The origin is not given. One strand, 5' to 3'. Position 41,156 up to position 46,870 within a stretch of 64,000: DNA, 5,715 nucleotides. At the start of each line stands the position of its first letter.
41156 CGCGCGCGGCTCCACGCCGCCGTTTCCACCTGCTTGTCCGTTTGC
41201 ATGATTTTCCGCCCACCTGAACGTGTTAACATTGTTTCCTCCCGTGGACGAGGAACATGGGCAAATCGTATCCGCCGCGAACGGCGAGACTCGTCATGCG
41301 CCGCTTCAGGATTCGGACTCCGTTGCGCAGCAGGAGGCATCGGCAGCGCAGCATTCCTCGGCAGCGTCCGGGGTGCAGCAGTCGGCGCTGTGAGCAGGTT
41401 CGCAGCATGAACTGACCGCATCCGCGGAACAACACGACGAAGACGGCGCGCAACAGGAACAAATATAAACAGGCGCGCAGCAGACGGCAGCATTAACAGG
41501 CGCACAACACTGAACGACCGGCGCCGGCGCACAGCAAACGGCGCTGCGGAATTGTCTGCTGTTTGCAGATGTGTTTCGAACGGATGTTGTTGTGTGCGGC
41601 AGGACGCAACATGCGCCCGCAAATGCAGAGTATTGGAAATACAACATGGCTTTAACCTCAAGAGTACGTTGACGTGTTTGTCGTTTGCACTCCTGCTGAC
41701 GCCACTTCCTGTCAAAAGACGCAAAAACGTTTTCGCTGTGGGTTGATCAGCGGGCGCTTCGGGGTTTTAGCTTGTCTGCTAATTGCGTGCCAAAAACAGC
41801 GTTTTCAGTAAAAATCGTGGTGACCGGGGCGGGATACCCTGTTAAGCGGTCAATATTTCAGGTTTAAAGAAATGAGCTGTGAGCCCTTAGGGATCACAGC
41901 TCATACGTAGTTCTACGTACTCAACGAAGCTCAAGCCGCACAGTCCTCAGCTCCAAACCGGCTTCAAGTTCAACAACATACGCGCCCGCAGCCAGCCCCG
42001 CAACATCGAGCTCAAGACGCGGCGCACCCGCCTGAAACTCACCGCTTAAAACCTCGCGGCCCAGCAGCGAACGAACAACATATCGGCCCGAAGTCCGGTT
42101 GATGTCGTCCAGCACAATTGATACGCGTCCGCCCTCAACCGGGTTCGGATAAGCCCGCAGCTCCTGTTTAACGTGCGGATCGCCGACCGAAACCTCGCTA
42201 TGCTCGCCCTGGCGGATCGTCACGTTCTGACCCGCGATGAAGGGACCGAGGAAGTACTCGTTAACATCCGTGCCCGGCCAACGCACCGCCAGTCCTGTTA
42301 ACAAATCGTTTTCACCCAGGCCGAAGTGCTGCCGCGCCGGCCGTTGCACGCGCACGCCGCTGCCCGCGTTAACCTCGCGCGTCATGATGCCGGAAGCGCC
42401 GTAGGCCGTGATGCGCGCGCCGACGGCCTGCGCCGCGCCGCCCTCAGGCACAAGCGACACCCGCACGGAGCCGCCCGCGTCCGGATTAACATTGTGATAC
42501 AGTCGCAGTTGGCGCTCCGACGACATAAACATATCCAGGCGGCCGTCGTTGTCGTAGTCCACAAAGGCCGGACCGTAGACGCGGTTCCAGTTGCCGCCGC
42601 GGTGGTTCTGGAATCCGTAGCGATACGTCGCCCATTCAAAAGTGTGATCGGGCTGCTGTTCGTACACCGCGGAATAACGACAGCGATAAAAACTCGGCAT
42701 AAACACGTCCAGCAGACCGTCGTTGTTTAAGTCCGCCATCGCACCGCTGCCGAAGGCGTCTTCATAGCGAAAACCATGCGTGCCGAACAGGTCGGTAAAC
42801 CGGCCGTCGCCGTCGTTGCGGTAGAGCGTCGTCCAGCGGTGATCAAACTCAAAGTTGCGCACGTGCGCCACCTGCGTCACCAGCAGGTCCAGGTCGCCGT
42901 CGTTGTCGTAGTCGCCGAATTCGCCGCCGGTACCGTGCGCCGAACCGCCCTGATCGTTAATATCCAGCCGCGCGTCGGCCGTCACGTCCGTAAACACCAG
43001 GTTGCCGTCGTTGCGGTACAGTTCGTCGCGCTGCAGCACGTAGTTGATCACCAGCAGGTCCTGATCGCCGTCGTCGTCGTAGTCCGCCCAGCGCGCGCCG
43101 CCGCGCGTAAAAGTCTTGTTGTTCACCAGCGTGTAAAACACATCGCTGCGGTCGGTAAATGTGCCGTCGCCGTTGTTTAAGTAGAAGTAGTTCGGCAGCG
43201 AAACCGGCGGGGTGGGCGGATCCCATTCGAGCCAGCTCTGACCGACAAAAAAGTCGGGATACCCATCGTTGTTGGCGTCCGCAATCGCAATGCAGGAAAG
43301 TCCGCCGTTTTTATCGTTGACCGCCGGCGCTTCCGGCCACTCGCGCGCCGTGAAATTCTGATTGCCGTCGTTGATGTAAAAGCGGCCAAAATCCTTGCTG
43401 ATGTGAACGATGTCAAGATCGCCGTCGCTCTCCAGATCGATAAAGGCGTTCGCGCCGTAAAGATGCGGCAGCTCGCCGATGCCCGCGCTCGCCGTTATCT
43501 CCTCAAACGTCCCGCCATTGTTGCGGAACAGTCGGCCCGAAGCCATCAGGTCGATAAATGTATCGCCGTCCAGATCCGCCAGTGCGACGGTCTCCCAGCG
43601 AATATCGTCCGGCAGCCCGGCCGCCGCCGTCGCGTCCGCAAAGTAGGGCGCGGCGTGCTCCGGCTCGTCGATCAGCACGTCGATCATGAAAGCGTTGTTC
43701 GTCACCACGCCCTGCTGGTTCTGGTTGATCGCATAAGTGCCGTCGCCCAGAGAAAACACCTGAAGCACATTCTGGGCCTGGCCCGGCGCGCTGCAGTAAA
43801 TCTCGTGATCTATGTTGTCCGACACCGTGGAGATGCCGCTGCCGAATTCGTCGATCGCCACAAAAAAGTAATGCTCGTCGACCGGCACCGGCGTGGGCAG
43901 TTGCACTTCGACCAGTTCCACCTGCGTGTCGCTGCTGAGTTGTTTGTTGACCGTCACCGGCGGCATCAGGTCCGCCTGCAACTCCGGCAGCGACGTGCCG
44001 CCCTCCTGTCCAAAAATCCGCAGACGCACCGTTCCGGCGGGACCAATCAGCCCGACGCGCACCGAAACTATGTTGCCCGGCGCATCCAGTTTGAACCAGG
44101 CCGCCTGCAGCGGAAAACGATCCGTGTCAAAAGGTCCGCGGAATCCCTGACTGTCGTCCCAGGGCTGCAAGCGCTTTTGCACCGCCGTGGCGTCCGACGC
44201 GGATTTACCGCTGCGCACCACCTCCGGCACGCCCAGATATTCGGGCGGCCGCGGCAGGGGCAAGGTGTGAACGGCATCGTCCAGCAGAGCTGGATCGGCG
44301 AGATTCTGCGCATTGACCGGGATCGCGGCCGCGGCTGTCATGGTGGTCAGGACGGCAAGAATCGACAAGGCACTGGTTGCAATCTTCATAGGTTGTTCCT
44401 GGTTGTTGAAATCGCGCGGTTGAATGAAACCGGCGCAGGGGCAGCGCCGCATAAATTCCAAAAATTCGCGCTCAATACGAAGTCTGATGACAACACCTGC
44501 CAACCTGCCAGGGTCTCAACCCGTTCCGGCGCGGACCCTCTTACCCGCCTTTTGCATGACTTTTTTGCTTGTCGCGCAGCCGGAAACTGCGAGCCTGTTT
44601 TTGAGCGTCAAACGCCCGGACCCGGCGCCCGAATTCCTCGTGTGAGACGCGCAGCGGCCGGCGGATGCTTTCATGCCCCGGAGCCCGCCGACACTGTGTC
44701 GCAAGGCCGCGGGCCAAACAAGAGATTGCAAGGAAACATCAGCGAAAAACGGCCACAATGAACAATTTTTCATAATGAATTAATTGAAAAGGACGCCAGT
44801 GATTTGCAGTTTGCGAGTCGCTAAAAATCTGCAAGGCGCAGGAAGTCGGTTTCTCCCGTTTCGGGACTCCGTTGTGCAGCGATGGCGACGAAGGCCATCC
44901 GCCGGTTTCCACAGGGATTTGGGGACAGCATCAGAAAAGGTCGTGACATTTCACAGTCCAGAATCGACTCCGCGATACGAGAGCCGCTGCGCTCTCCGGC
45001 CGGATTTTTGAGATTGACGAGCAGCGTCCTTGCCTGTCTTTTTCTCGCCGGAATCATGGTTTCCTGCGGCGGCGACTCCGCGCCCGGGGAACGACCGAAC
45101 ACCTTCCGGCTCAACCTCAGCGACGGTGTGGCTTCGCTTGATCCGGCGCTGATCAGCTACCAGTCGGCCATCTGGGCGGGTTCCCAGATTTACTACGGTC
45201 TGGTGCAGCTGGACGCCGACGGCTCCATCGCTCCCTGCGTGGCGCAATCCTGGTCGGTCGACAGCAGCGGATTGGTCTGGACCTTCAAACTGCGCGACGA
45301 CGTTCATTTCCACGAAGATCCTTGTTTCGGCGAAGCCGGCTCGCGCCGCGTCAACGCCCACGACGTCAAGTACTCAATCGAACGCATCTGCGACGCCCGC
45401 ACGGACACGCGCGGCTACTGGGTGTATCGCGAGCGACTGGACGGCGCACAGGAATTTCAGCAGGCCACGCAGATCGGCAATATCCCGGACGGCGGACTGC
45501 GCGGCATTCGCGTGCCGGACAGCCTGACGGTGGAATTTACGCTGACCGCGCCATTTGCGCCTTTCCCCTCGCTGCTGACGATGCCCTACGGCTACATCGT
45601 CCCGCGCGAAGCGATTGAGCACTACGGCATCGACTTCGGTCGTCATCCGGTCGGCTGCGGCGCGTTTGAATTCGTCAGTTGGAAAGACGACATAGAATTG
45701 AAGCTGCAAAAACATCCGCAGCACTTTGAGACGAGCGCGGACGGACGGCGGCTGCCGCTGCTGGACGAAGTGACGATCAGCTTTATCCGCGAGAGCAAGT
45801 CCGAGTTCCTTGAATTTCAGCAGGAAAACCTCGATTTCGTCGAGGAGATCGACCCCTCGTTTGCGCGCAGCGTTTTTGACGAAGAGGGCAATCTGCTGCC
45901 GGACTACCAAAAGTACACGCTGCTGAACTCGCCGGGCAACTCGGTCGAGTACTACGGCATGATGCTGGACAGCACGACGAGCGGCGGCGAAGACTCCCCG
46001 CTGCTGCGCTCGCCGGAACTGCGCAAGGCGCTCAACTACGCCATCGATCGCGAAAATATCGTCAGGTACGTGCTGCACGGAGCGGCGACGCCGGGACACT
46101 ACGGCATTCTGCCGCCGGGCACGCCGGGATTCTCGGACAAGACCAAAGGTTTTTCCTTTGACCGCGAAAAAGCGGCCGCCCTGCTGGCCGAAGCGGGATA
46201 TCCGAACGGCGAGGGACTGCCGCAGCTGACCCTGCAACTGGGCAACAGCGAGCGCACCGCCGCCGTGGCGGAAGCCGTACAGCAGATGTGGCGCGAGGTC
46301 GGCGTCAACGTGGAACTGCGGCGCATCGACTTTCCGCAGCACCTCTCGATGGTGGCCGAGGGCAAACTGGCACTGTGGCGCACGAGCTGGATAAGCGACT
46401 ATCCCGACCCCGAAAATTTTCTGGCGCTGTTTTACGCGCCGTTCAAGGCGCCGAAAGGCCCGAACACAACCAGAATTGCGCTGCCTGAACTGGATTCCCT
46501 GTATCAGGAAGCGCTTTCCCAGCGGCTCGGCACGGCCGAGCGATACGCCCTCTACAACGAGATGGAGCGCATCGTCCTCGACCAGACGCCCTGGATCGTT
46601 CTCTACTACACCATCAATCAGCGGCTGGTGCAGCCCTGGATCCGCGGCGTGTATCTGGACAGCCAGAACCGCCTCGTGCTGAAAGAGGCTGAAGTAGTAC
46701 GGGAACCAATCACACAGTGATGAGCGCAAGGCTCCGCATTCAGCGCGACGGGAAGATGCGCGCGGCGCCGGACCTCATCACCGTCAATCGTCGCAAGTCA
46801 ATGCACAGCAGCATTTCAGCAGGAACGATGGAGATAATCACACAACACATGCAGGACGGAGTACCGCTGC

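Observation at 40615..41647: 113-aa ORF with nine evenly spaced Cys-Cys doublets, directly upstream of a SigZ-type ECF sigma factor that has its own Cys-rich tail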

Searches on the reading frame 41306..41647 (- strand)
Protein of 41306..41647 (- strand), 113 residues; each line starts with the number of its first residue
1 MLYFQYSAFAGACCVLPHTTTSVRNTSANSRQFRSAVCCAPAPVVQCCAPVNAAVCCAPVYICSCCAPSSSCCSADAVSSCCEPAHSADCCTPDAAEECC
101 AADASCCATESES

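Call 3: search_protein_families(library=pfam, proteins=[window:41306-41647:-], max_evalue=1)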
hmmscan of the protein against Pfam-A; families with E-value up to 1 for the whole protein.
window:41306-41647:- (113 aa): 0 families

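Call 4: search_protein_families(library=ncbifam, proteins=[window:41306-41647:-], max_evalue=1)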
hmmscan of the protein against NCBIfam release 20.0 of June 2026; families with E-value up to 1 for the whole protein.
window:41306-41647:- (113 aa): 0 families

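Call 5: find_homologous_proteins(query=window:41306-41647:-, max_evalue=0.01)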
Query window:41306-41647:-: 8 candidates shared short words with the query, none scored E <= 0.01.

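Call 8: find_encoding_contigs(protein=window:41306-41647:-, flank=6000, max_places=6)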
Protein window:41306-41647:- (113 aa): no gene with exactly this product is on record in the collection.

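Call 22: search_protein_representatives(protein=window:41306-41647:-)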
Query: 113 residues. Proteins with E-value up to 0.001 (for the whole library): 0; up to 1e-10: 0; up to 1e-30: 0. The best 0 are listed.

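Call 75: predict_structure(protein=window:41306-41647:-)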
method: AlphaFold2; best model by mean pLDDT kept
length: 113 residues; sequences in the alignment: 1
mean_pLDDT: 48.7   pTM: 0.32
mean pLDDT of the five models: 48.7, 44.5, 44.4, 43.4, 39.6
residues with pLDDT >= 90: 0; 70-90: 0; 50-70: 58; < 50: 55
segments of 3 or more residues with pLDDT < 50: 7-12, 14-40, 49-53, 110-113
pLDDT, mean of each block of 10 residues (from residue 1): 47 41 32 43 50 51 54 55 56 55 54 40
secondary structure, 60 per line:
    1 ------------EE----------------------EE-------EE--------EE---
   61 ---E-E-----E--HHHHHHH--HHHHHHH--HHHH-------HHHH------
elements in order: H75-81 H84-90 H93-96 H104-107

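Call 77: search_solved_structures(query=window:41306-41647:-, max_evalue=10)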
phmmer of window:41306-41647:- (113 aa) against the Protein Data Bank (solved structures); distinct sequences matched with E-value up to 10: 0.

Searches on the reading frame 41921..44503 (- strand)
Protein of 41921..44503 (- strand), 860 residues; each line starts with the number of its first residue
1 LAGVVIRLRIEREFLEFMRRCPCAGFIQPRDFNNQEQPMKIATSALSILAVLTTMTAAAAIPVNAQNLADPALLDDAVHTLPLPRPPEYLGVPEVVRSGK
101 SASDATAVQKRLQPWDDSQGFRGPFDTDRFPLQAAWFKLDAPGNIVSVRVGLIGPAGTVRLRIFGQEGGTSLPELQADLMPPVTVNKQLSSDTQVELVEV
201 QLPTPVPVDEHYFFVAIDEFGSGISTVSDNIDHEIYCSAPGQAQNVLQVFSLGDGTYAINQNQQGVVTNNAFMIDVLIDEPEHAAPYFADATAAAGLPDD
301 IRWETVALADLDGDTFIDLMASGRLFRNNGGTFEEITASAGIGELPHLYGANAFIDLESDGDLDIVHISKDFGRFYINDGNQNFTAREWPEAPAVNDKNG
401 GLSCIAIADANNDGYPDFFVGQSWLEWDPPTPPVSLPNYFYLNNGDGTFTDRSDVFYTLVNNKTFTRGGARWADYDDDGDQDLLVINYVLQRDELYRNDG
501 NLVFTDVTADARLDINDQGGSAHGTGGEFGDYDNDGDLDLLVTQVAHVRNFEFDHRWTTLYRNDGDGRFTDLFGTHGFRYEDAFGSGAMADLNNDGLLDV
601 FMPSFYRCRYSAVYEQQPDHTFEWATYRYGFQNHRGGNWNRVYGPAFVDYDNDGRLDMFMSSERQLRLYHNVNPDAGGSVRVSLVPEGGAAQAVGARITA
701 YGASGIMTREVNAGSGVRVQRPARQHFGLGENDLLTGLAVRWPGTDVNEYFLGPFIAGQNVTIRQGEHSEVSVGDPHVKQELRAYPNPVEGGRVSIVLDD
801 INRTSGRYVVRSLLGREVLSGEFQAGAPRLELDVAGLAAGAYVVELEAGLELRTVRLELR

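Call 67: search_protein_families(library=pfam, proteins=[window:41921-44503:-], max_evalue=0.0001)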
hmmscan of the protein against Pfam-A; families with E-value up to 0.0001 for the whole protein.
window:41921-44503:- (860 aa): 4 families
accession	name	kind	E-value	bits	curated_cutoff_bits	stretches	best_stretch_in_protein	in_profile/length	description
PF13517.12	FG-GAP_3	-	2e-34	118.4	26.9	4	356-420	1-61/61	FG-GAP-like repeat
PF01839.29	FG-GAP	-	1.1e-10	41.6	22.1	0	405-421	5-21/37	FG-GAP repeat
PF07593.17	UnbV_ASPIC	-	1.9e-10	40.9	23.4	1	693-745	1-53/68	ASPIC and UnbV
PF18962.6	Por_Secre_tail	-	1.9e-05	25.3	27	0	785-849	2-65/75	Secretion system C-terminal sorting domain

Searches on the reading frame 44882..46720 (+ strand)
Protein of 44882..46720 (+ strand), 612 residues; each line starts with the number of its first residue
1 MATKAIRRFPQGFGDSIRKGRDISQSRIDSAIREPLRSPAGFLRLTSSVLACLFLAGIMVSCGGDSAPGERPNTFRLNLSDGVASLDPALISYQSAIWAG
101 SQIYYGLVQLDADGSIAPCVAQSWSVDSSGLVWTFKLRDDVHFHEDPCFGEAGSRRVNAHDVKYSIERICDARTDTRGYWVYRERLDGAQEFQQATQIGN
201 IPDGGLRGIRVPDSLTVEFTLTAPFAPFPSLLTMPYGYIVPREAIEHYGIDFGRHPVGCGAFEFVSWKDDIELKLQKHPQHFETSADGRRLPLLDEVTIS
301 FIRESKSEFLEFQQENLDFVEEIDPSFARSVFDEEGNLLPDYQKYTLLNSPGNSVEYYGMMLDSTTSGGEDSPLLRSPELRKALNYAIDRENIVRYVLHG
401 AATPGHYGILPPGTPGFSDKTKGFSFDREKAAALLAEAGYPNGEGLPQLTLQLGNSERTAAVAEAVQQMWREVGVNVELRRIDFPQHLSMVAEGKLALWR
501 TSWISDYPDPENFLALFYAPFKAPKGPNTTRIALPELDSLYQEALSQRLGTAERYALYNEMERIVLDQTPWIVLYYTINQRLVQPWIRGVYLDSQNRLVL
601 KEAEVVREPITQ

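Call 67: search_protein_families(library=pfam, proteins=[window:44882-46720:+], max_evalue=0.0001)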
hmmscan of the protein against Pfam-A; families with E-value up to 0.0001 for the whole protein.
window:44882-46720:+ (612 aa): 1 family
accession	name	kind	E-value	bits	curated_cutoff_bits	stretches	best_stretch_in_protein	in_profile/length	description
PF00496.27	SBP_bac_5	-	7.5e-79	265.9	32.4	1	116-521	2-364/368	Bacterial extracellular solute-binding proteins, family 5 Middle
